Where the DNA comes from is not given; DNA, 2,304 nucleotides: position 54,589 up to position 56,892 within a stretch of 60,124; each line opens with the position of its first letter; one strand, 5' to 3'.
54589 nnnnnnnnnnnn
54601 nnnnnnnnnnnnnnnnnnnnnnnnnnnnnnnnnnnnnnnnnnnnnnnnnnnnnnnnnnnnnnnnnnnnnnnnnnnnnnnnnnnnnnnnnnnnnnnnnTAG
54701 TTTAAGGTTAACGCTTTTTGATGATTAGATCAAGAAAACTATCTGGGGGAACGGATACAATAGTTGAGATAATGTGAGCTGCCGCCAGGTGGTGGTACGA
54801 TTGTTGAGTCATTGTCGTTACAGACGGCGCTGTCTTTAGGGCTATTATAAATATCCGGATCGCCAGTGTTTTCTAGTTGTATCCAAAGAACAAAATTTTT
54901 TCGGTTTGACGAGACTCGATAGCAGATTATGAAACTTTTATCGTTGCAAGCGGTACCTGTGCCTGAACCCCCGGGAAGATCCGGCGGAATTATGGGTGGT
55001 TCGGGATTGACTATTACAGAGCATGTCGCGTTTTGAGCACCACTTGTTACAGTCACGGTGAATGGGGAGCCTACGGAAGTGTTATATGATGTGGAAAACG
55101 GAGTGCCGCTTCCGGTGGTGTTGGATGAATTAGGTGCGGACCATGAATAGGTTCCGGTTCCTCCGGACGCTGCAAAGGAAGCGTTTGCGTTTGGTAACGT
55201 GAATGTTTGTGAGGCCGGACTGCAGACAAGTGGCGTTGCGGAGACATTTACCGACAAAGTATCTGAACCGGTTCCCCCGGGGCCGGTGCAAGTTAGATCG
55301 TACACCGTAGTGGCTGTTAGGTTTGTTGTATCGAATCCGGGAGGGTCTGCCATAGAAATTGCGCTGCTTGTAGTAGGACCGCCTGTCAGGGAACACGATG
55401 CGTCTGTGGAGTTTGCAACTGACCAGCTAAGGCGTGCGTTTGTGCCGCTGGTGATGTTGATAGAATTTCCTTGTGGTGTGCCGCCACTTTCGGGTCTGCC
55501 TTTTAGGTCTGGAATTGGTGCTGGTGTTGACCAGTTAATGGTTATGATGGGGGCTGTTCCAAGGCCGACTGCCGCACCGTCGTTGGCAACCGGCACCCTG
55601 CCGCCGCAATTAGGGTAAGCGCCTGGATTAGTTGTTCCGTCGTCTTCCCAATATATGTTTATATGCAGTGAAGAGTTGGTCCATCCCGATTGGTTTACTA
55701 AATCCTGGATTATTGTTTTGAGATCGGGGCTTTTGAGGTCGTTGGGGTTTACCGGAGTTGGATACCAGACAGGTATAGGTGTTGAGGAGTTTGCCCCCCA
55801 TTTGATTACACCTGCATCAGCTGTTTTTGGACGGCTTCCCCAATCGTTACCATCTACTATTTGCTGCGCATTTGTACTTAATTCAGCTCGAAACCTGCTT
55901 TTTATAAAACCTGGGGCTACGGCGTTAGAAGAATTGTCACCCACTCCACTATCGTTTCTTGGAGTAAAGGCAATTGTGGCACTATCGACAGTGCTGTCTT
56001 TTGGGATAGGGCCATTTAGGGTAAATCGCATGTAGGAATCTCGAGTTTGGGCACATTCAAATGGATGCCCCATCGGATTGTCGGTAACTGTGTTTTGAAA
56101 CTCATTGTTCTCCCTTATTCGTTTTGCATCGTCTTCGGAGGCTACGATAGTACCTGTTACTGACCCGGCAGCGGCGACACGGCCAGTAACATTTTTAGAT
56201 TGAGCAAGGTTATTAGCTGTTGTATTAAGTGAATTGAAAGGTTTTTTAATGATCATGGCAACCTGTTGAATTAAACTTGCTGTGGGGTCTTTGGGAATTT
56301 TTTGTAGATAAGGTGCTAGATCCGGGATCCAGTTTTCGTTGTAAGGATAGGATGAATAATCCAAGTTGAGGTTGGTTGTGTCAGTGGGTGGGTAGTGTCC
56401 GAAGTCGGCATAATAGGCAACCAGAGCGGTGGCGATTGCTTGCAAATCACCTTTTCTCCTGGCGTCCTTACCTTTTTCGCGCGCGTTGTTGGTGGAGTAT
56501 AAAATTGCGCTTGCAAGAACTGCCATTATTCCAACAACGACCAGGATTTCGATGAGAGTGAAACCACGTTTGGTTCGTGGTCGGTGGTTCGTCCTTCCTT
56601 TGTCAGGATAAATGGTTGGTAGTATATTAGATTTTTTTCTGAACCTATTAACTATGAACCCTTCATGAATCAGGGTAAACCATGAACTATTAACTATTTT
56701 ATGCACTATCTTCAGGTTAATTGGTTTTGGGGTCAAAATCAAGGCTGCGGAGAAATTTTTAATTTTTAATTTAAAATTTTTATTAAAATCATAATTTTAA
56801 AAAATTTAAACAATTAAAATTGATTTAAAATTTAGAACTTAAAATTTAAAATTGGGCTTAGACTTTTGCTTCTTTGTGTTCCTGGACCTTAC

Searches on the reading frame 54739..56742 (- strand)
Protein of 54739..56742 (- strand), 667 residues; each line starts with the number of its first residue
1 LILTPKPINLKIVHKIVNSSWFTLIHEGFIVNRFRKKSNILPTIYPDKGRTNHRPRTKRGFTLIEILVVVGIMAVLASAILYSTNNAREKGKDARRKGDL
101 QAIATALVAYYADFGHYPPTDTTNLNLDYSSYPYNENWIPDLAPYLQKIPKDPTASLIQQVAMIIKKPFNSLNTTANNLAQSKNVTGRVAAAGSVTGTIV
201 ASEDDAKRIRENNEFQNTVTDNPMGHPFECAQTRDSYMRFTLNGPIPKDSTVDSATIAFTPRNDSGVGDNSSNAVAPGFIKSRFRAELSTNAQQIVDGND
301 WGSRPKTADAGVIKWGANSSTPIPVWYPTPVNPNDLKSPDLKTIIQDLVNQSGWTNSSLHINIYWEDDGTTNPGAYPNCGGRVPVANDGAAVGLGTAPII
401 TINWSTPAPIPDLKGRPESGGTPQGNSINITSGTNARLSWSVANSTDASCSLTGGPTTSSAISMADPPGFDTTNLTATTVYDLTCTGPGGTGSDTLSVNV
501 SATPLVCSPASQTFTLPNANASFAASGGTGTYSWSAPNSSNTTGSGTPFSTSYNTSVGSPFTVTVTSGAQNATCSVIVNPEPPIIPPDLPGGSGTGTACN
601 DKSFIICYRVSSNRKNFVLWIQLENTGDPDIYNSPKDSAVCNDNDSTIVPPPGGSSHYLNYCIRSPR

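Call 68: search_protein_families(library=pfam, proteins=[window:54739-56742:-], max_evalue=0.0001)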
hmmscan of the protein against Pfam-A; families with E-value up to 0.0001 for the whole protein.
window:54739-56742:- (667 aa): 1 family
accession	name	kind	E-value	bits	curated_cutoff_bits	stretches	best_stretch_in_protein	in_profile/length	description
PF07963.17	N_methyl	-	1.3e-07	31.3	21.2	1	56-81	2-27/27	Prokaryotic N-terminal methylation motif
